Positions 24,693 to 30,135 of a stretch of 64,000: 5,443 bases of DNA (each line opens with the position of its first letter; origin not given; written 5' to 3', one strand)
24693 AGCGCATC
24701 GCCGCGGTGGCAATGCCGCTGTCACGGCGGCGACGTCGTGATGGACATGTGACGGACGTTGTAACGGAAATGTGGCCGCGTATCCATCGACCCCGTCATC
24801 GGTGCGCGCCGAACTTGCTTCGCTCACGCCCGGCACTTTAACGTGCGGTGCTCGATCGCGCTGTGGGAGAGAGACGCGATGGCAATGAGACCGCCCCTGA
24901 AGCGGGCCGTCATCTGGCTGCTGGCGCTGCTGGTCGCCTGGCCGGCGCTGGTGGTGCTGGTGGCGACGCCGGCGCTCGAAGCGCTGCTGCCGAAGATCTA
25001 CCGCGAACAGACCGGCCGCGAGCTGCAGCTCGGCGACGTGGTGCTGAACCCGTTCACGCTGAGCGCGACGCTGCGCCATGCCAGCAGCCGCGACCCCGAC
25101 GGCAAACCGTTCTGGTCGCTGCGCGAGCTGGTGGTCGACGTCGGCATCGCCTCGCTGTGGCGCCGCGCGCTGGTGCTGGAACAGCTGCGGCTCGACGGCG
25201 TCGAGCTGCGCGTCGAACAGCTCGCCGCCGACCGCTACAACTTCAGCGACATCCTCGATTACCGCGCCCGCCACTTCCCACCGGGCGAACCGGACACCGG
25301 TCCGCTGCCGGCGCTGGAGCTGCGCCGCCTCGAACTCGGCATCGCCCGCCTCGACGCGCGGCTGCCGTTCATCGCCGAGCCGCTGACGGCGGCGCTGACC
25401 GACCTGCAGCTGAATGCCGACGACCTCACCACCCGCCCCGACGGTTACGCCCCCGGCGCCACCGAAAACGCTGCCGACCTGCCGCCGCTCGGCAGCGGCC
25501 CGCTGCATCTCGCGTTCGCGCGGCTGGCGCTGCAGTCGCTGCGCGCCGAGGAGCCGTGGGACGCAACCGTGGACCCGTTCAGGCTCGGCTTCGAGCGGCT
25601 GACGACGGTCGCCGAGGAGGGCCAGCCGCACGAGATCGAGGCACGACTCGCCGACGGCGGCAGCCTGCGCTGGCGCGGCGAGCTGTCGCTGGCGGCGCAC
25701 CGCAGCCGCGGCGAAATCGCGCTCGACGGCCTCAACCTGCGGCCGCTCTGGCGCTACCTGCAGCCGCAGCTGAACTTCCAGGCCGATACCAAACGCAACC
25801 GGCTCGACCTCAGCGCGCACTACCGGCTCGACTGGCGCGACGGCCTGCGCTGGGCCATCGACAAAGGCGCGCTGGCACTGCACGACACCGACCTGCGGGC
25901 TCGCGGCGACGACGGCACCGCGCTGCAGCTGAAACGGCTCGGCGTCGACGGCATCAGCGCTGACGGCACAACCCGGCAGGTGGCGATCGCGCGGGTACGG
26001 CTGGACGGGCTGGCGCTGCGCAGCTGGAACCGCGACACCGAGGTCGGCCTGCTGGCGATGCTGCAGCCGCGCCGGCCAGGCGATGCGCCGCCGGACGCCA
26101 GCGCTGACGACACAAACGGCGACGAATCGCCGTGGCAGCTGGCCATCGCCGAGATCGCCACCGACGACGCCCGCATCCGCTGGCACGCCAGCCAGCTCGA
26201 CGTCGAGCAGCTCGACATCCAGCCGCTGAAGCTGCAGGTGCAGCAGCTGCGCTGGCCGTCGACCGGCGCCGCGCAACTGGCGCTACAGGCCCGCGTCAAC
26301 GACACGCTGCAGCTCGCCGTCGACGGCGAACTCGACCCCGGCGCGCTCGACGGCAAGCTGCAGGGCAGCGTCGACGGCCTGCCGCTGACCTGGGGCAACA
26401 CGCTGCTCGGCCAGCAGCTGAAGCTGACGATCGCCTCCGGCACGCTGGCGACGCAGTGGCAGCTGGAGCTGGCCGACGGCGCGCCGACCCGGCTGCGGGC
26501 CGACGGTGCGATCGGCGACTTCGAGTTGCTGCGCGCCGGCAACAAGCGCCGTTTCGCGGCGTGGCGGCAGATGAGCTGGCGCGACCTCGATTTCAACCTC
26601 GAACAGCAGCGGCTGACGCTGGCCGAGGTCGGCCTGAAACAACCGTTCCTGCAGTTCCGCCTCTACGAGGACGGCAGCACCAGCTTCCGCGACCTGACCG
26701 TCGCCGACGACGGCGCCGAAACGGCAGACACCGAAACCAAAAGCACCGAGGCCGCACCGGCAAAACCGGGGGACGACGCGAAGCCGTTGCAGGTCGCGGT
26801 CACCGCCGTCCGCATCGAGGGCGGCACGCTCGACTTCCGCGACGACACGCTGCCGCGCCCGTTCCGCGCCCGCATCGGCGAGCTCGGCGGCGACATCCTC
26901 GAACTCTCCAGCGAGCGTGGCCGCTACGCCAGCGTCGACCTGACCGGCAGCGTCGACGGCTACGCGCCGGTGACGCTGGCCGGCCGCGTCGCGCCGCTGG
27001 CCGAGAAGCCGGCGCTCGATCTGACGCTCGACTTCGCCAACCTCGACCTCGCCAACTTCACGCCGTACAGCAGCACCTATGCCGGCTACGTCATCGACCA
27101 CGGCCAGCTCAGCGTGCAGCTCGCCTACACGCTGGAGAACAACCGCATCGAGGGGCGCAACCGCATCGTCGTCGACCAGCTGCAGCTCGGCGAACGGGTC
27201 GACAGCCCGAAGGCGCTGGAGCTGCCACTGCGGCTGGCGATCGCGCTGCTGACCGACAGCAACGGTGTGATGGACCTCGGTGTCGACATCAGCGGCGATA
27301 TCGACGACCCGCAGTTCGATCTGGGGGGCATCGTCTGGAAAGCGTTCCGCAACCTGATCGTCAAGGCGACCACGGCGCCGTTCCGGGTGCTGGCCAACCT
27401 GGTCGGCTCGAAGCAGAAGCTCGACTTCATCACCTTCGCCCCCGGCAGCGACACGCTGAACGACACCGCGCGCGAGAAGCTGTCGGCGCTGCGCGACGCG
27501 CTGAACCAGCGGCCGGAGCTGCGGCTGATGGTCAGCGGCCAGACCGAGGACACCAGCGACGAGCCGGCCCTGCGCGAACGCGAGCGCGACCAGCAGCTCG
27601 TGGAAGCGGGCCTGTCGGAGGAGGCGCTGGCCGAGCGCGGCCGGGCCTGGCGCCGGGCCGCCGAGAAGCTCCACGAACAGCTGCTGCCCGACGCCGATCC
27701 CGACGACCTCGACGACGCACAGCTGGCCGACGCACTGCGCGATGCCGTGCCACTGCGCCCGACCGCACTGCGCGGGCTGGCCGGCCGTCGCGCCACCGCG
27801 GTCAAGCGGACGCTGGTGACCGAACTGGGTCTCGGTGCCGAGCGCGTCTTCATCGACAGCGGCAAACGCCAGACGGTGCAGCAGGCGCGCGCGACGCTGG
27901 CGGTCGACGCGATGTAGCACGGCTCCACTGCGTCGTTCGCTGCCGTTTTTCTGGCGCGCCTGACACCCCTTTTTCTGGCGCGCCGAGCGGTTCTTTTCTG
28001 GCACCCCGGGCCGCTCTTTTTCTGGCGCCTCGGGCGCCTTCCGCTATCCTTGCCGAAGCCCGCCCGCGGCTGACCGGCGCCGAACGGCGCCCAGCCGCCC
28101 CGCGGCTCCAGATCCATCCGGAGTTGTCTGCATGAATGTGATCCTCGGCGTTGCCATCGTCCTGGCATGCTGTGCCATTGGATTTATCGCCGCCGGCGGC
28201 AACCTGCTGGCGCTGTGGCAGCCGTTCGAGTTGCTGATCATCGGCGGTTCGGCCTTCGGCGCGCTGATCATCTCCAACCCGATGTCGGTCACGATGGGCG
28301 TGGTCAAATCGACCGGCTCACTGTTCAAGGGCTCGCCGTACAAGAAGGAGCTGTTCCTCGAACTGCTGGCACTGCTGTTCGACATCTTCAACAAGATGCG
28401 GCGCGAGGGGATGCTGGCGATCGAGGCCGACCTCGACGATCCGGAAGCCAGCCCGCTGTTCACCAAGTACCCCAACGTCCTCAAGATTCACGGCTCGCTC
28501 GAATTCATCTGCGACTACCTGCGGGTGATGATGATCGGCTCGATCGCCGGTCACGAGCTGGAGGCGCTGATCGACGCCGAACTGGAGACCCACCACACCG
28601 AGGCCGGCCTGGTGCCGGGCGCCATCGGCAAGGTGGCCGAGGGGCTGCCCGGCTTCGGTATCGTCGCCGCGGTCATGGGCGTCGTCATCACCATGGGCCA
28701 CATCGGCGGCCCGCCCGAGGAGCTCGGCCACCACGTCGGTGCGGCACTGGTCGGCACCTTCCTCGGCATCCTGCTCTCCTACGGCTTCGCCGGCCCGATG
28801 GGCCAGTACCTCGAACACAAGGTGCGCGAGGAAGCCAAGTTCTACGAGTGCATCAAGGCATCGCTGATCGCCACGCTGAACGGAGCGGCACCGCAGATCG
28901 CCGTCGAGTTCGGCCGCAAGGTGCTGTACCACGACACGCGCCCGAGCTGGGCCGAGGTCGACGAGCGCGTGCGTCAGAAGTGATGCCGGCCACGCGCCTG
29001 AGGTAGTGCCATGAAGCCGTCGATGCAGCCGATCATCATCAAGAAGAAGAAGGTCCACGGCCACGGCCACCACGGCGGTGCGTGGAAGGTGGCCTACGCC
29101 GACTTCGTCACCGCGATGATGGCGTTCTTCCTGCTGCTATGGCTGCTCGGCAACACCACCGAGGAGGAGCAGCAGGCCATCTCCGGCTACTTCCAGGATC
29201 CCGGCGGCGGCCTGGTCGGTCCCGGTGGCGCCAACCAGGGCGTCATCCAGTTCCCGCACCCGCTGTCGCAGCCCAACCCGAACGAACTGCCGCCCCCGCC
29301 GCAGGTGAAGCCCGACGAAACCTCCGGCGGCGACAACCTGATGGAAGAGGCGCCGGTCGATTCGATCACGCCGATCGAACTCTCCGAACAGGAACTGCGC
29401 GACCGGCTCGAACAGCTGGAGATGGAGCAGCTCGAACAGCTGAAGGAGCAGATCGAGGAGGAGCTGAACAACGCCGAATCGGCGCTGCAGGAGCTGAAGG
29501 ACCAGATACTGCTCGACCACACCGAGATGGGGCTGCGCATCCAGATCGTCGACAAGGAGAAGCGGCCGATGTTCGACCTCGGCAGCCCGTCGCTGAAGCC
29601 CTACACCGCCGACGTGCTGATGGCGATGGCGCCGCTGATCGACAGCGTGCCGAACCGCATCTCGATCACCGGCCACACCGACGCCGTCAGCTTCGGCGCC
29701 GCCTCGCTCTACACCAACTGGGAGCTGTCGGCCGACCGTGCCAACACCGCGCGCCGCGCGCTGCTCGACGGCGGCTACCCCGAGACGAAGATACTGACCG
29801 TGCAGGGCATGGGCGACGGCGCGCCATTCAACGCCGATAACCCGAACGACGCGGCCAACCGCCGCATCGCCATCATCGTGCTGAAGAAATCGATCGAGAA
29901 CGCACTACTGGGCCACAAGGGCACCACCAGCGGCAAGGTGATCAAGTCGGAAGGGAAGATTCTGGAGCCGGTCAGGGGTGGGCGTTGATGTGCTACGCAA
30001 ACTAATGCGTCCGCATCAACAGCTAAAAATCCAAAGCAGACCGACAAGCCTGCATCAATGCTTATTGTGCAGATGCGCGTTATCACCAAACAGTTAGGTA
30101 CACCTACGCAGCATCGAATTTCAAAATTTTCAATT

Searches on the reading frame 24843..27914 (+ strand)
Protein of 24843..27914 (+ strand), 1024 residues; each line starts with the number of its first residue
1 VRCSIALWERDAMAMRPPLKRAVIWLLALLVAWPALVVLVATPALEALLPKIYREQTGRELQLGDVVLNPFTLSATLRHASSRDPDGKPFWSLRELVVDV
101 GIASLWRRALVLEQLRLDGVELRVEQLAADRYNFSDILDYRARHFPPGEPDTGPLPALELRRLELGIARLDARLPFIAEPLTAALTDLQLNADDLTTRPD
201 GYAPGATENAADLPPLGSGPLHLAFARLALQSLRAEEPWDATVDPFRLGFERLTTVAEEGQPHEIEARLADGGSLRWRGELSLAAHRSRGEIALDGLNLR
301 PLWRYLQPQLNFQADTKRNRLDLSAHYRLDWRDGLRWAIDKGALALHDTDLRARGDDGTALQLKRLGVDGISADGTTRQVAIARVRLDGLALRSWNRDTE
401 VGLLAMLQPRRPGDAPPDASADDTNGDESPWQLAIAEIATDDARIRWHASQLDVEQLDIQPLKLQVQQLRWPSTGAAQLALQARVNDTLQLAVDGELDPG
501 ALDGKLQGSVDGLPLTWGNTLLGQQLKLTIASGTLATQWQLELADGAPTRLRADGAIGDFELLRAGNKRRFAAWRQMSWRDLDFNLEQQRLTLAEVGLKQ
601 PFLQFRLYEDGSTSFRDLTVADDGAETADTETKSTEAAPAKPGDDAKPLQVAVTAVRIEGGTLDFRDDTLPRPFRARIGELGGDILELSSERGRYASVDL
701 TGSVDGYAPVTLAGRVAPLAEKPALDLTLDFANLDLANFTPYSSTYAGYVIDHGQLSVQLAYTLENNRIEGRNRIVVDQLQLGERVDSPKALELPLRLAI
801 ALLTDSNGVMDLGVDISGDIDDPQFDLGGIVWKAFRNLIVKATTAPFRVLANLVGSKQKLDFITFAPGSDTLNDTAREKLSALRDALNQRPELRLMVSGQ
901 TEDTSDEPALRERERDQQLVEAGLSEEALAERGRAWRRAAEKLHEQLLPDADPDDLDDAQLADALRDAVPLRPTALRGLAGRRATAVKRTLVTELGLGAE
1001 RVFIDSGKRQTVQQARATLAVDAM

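Call 9: search_protein_families(library=pfam, proteins=[window:24843-27914:+], max_evalue=0.001)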
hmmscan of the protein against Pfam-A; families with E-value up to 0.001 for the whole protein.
window:24843-27914:+ (1024 aa): 4 families
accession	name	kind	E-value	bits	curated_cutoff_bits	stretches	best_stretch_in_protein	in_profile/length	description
PF05359.17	DUF748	-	1.2e-217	725.9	50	3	456-1002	479-1037/1037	Domain of Unknown Function (DUF748)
PF05170.20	AsmA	-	3.7e-11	43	29.8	1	15-140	1-133/607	AsmA family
PF13116.12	YhdP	-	5.8e-08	31.6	46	1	376-594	102-297/1224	YhdP protein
PF00691.25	OmpA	-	8.8e-06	26.4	27.2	0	864-909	1-48/98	OmpA family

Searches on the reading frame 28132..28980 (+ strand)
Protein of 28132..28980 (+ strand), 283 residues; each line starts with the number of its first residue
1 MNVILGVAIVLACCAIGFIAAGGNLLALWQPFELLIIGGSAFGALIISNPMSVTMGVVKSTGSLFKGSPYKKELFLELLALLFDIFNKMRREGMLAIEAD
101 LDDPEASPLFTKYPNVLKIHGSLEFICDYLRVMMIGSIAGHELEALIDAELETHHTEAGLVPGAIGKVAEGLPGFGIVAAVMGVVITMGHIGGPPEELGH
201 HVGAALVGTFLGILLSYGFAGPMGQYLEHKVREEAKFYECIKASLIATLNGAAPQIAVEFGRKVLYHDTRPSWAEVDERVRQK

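Call 7: search_protein_families(library=pfam, proteins=[window:28132-28980:+], max_evalue=0.01)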
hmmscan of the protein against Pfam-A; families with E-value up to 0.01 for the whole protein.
window:28132-28980:+ (283 aa): 2 families
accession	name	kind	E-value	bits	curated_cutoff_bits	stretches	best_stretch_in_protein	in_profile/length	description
PF20560.3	MotA_N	-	7.4e-30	103.5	27.3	1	4-93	1-91/91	Motility protein A N-terminal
PF01618.21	MotA_ExbB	-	2.8e-08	34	22.9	1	143-238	31-125/127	MotA/TolQ/ExbB proton channel family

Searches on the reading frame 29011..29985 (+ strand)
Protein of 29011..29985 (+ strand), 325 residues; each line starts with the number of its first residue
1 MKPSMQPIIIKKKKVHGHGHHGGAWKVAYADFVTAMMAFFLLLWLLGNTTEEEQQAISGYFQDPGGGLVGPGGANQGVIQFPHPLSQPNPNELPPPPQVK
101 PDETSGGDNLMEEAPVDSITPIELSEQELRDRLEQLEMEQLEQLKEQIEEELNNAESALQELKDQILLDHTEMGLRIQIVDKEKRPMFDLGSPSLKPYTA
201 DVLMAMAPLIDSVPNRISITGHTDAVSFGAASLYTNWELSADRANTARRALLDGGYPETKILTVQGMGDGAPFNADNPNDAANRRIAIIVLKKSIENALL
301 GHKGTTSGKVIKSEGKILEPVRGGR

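Call 7: search_protein_families(library=pfam, proteins=[window:29011-29985:+], max_evalue=0.01)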
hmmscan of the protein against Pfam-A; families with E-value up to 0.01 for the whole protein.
window:29011-29985:+ (325 aa): 2 families
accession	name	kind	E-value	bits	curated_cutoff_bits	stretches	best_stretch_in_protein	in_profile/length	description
PF13677.11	MotB_plug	-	4.6e-21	74.6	24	1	12-64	4-57/58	Membrane MotB of proton-channel complex MotA/MotB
PF00691.25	OmpA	-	4.7e-14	53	27.2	1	187-284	1-96/98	OmpA family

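Call 31: find_related_loci(query=window:29011-29985:+, collection=genome_contigs, flank=8000)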
Query window:29011-29985:+ (325 aa) in genome_contigs; peptide patterns used: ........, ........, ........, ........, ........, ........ (x = any residue, [..] = any of these).
109 stretches matched a pattern; 17 encode a relative of the query (tblastn E <= 1e-3); 17 distinct loci.
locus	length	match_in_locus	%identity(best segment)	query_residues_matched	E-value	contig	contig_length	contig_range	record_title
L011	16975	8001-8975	97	1-325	0e+0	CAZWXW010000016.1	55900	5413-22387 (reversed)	MAG TPA_asm: uncultured Verrucomicrobiaceae bacterium isolate SRP344714_co2_330 genome assembly, contig: NODE_1297_lengt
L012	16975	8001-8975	85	1-325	3e-174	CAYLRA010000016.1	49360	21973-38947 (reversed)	MAG TPA_asm: uncultured Verrucomicrobiaceae bacterium isolate SRP344714_co2_406 genome assembly, contig: NODE_1634_lengt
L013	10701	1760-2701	60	1-312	2e-116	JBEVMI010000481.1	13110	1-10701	MAG: Spongiibacteraceae bacterium isolate T4R3BO_autometa_bin_0010 T4R3BO_autometa_bin_0010_k133_2423985, whole genome s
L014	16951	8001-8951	59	1-320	3e-111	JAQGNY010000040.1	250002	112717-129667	MAG: Verrucomicrobiaceae bacterium isolate RYN_599 scaffold_2464435, whole genome shotgun sequence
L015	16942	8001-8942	57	1-318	2e-110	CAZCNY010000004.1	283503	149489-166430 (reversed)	MAG TPA_asm: uncultured Verrucomicrobiaceae bacterium isolate SRP263991_co5_291 genome assembly, contig: NODE_38_length_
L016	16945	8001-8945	60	1-318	2e-108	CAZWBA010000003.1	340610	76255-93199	MAG TPA_asm: uncultured Verrucomicrobiaceae bacterium isolate SRP344714_co2_437 genome assembly, contig: NODE_40_length_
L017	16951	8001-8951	62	1-320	7e-114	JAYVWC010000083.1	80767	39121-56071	MAG: Spongiibacteraceae bacterium isolate GL81_UP_metabat_51 GL81_UP_metabat_51_82, whole genome shotgun sequence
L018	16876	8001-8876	51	25-299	1e-80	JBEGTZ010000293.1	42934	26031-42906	MAG: Pseudomonadota bacterium isolate redbuttecreek_2019_sw_WHONDRS-S19S_0029_B_bin.9 scaffold_692633, whole genome shot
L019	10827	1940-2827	43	6-307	4e-72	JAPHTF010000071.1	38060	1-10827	MAG: Gammaproteobacteria bacterium isolate N1M-Bin_14 c_000000343773, whole genome shotgun sequence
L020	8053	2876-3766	44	6-307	3e-71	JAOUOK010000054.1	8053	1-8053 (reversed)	MAG: Gammaproteobacteria bacterium isolate 8_1_Oct_SF_Bin111 8_1_Oct_SF_Bin111_scaffold_8707_c1, whole genome shotgun se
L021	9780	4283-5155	45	6-304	7e-68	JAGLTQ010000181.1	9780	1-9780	MAG: Gammaproteobacteria bacterium isolate RS_11_10 ZL20.bin.10.fa_181, whole genome shotgun sequence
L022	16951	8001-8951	60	1-320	4e-108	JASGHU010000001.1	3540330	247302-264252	MAG: Spongiibacteraceae bacterium isolate 5N210 JMF-2111-06-0005.ont.bin.210_0, whole genome shotgun sequence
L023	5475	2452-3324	44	6-304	9e-68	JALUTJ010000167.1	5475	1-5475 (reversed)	MAG: Chromatiales bacterium isolate S146_metabat2_scaf2bin.254 S146_NODE_16489_length_5475_cov_2.671840, whole genome sh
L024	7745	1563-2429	44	24-307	3e-63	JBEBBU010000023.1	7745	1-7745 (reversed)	MAG: Pseudomonadota bacterium isolate blackearthcreek_2019_sw_WHONDRS-S19S_0061_B_bin.43 scaffold_519443, whole genome s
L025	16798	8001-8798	41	18-300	2e-62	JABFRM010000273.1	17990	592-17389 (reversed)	MAG: Methylococcaceae bacterium isolate P-RSF-IL-24 seq_1078, whole genome shotgun sequence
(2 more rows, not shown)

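Call 35: search_protein_families(library=pfam, proteins=[L011:9307-10779:+, L011:10947-12095:-, L011:8990-9223:-, L011:10676-10966:-, L012:9024-10745:+, L012:10900-11268:-, L012:10665-10910:-, L012:11456-11794:-, L012:11797-12069:-, L012:12115-12624:+], max_evalue=0.01)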
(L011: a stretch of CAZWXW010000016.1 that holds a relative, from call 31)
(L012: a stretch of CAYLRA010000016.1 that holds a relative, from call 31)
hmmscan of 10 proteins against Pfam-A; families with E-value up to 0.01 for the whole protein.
L011:9307-10779:+ (491 aa): 1 family
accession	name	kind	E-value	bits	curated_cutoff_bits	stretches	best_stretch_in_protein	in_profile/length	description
PF02661.23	Fic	-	1.1e-16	61.8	24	1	147-232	20-91/93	Fic/DOC family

L011:10947-12095:- (382 aa): 2 families
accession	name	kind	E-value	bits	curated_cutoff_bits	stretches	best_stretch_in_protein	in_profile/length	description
PF00155.27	Aminotran_1_2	-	5.7e-45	154.5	19.7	1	49-375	3-361/361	Aminotransferase class I and II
PF00266.25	Aminotran_5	-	0.0037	16.7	21.5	0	141-213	107-178/371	Aminotransferase class-V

L011:8990-9223:- (77 aa): 0 families

L011:10676-10966:- (96 aa): 0 families

L012:9024-10745:+ (574 aa): 1 family
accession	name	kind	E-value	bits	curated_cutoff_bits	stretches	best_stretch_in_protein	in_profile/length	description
PF13687.11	DUF4153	-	4.1e-13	49.7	27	1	73-416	23-372/373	Domain of unknown function (DUF4153)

L012:10900-11268:- (122 aa): 1 family
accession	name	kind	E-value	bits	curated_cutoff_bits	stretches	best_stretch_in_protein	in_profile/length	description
PF09722.15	Xre_MbcA_ParS_C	-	3.1e-08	33.9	24.5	1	70-119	2-51/51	Antitoxin Xre/MbcA/ParS C-terminal toxin-binding domain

L012:10665-10910:- (81 aa): 0 families

L012:11456-11794:- (112 aa): 1 family
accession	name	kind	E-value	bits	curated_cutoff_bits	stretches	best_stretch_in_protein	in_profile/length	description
PF05016.21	ParE_toxin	-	1.4e-16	61.3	23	1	9-101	1-89/89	ParE toxin of type II toxin-antitoxin system, parDE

L012:11797-12069:- (90 aa): 1 family
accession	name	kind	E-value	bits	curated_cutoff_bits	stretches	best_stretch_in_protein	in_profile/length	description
PF02604.26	PhdYeFM_antitox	-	2.1e-15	56.7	29.8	1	5-71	2-68/74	Antitoxin Phd_YefM, type II toxin-antitoxin system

L012:12115-12624:+ (170 aa): 0 families

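Call 43: search_protein_families(library=padloc, proteins=[L011:9307-10779:+, L012:9024-10745:+], max_evalue=0.001)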
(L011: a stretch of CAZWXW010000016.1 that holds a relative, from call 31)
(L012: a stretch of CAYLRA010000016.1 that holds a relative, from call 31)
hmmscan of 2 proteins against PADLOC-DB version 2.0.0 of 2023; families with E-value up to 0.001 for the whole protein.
L011:9307-10779:+ (491 aa): 7 families
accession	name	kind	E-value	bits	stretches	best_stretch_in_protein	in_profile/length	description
PDLC04836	PDC-S04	-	9.8e-21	72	1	117-277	86-229/244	-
PDLC03963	SoFic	-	1.3e-17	62.3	1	114-303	108-288/361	-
PDLC04837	PDC-S04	-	1.7e-16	58.3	1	140-276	95-225/234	-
PDLC04840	PDC-S04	-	2.1e-14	51.8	1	206-269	146-209/227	-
PDLC04839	PDC-S04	-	2.4e-13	48.2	1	206-273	131-200/205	-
PDLC04966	PDC-S24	-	3.6e-10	37.3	1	176-241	278-343/497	-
PDLC04838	PDC-S04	-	7.1e-10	37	1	174-276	97-203/209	-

L012:9024-10745:+ (574 aa): 0 families
